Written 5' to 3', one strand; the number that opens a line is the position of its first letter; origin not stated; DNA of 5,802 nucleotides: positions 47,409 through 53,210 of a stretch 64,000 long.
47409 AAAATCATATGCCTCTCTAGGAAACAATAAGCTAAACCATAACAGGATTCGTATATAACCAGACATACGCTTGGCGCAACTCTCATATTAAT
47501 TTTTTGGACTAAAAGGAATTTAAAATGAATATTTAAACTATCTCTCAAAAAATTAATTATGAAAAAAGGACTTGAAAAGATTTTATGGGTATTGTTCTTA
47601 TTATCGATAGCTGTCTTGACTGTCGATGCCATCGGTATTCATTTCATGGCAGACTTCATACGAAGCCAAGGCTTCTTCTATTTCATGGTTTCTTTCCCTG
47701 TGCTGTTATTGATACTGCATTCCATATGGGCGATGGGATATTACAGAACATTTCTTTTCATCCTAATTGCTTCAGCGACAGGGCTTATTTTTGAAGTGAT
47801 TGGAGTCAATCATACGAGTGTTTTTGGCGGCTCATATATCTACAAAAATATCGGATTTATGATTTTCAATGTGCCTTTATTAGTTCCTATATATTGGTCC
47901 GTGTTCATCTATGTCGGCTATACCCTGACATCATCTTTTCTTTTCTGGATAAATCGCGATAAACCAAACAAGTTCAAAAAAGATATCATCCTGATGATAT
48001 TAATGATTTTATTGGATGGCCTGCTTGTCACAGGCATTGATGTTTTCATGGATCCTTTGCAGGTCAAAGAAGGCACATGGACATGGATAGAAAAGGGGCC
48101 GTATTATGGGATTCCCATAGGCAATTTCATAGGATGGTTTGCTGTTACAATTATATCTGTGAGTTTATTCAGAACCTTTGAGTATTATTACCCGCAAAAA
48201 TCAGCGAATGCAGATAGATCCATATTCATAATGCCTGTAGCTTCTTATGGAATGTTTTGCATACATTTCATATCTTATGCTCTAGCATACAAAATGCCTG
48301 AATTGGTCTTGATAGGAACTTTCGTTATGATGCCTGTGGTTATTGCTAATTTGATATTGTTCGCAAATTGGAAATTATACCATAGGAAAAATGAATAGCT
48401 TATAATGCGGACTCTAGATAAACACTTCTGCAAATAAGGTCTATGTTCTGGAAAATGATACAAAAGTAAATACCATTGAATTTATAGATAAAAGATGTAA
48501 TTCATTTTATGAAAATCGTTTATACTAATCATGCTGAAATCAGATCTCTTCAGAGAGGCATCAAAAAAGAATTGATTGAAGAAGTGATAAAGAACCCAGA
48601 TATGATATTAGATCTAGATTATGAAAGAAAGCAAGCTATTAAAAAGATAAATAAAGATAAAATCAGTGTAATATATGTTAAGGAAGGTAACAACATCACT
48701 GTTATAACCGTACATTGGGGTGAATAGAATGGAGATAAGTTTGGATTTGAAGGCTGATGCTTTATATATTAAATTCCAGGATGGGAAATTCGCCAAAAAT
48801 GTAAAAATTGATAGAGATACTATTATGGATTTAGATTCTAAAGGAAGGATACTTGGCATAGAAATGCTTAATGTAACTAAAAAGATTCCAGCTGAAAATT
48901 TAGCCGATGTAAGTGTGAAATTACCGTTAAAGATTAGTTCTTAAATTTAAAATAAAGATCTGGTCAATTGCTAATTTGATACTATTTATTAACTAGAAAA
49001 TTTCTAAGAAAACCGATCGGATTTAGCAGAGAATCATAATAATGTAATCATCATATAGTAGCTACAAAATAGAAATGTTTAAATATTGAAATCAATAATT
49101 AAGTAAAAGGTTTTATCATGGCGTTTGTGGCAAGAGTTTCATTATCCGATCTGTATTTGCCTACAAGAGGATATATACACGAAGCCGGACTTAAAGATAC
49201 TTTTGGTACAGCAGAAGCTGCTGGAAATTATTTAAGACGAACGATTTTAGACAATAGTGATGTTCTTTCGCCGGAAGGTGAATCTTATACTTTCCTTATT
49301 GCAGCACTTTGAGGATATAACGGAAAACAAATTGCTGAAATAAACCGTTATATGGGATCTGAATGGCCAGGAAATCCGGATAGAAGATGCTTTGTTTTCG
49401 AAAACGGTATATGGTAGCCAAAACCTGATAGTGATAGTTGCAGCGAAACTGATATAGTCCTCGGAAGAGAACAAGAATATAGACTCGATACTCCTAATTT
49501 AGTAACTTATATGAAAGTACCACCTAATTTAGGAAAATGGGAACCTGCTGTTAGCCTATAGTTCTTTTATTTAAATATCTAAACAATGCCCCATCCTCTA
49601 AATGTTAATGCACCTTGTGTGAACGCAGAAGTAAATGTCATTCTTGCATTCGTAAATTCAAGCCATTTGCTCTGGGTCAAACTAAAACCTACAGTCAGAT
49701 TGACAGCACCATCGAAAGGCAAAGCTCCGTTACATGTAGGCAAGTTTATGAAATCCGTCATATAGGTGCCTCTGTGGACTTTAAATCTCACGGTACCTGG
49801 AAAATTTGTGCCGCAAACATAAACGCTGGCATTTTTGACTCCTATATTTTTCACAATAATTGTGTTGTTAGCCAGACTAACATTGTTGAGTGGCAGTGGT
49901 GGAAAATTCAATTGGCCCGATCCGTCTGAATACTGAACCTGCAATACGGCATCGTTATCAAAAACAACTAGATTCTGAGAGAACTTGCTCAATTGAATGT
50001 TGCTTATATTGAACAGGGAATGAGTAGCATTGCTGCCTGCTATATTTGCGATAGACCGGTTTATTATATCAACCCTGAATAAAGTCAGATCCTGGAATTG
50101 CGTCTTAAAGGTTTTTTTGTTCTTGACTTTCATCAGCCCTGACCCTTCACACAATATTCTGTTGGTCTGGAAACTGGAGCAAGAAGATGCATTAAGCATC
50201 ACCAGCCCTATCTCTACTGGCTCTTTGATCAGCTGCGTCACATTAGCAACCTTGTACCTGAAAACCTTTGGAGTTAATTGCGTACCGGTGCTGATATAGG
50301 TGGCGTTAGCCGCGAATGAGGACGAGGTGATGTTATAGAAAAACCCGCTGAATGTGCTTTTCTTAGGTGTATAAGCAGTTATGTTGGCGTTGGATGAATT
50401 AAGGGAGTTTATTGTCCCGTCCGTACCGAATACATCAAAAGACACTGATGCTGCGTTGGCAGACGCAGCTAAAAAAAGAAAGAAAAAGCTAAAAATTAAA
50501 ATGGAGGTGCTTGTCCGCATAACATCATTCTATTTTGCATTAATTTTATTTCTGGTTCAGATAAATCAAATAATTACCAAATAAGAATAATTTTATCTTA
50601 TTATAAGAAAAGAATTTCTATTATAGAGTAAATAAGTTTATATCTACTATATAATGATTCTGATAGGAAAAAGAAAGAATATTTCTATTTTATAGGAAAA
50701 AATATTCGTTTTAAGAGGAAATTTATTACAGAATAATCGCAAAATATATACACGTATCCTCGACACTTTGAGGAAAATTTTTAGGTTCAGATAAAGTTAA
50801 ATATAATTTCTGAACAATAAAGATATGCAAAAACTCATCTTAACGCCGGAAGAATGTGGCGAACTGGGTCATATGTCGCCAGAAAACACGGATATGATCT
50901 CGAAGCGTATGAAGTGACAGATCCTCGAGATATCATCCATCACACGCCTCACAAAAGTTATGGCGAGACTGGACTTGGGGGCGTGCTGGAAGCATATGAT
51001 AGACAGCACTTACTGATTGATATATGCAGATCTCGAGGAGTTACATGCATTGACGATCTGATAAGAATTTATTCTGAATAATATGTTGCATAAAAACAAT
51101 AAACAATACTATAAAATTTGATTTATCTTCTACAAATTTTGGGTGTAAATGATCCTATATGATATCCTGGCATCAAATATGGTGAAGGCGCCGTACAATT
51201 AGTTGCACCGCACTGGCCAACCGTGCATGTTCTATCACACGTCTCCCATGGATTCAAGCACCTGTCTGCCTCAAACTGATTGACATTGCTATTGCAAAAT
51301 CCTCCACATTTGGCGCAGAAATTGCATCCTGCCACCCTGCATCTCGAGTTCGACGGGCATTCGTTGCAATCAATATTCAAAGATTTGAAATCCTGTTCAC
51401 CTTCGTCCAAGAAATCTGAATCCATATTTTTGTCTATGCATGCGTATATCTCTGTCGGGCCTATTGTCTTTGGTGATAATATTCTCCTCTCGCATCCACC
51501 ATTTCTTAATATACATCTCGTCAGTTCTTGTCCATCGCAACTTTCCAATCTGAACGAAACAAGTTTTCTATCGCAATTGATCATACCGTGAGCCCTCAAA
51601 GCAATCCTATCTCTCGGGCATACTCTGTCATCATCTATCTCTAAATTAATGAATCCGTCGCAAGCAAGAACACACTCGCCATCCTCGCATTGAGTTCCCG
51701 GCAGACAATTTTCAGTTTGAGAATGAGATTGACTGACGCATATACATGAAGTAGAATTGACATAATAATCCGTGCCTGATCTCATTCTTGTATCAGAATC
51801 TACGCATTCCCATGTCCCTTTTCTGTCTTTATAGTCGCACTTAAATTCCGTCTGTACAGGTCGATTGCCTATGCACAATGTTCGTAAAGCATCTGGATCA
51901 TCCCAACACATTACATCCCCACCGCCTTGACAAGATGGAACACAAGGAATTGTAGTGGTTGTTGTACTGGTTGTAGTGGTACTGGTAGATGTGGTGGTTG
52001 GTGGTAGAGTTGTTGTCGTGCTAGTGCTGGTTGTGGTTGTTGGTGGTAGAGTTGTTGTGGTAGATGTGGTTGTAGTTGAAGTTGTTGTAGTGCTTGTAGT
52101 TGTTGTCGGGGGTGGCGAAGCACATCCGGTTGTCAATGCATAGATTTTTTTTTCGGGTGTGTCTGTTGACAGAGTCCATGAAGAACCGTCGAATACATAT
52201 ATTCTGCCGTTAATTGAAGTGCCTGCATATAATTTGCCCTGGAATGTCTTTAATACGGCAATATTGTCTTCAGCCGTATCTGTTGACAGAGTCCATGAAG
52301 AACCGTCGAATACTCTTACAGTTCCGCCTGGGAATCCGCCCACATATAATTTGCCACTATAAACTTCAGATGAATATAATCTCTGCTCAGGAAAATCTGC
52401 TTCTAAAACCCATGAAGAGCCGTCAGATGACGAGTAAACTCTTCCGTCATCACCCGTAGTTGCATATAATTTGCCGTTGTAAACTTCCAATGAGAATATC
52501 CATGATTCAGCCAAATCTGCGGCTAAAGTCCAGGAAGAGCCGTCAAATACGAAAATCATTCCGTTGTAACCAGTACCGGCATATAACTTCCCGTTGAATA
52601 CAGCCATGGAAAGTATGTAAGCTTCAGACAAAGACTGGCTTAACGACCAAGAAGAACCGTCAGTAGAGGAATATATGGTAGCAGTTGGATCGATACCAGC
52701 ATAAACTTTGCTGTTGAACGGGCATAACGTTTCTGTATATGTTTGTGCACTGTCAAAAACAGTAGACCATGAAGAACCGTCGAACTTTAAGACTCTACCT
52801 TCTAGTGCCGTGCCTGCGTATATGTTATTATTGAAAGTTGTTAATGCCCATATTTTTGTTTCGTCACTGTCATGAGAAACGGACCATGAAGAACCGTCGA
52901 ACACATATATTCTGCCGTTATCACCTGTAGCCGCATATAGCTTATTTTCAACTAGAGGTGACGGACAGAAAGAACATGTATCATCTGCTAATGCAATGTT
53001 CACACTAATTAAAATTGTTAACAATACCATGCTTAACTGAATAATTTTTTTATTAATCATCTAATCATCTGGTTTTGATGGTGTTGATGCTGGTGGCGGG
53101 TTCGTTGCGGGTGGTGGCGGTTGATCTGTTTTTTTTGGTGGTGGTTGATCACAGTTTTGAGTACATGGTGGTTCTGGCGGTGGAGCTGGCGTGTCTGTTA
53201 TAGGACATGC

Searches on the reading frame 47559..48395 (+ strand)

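Call 48: search_protein_families(library=pfam, proteins=[window:47559-48395:+], max_evalue=0.01)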
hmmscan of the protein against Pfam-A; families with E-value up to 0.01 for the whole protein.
window:47559-48395:+ (279 aa): 1 family
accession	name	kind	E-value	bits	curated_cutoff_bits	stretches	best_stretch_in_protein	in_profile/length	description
PF04240.17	Caroten_synth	-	9.6e-26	91.4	25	1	46-258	8-207/209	Carotenoid biosynthesis protein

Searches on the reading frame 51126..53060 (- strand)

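Call 71: search_protein_families(library=pfam, proteins=[window:51126-53060:-], max_evalue=0.001)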
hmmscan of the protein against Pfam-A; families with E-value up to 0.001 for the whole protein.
window:51126-53060:- (645 aa): 2 families
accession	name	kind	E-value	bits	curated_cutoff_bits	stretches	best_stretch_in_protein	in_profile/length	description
PF19755.4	DUF6242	-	1.6e-05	25.4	29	0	154-217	150-217/217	Domain of unknown function (DUF6242)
PF25210.1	Kelch_FKB95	-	0.00084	19.5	70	0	150-252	83-197/268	FKB95, Kelch-repeats domain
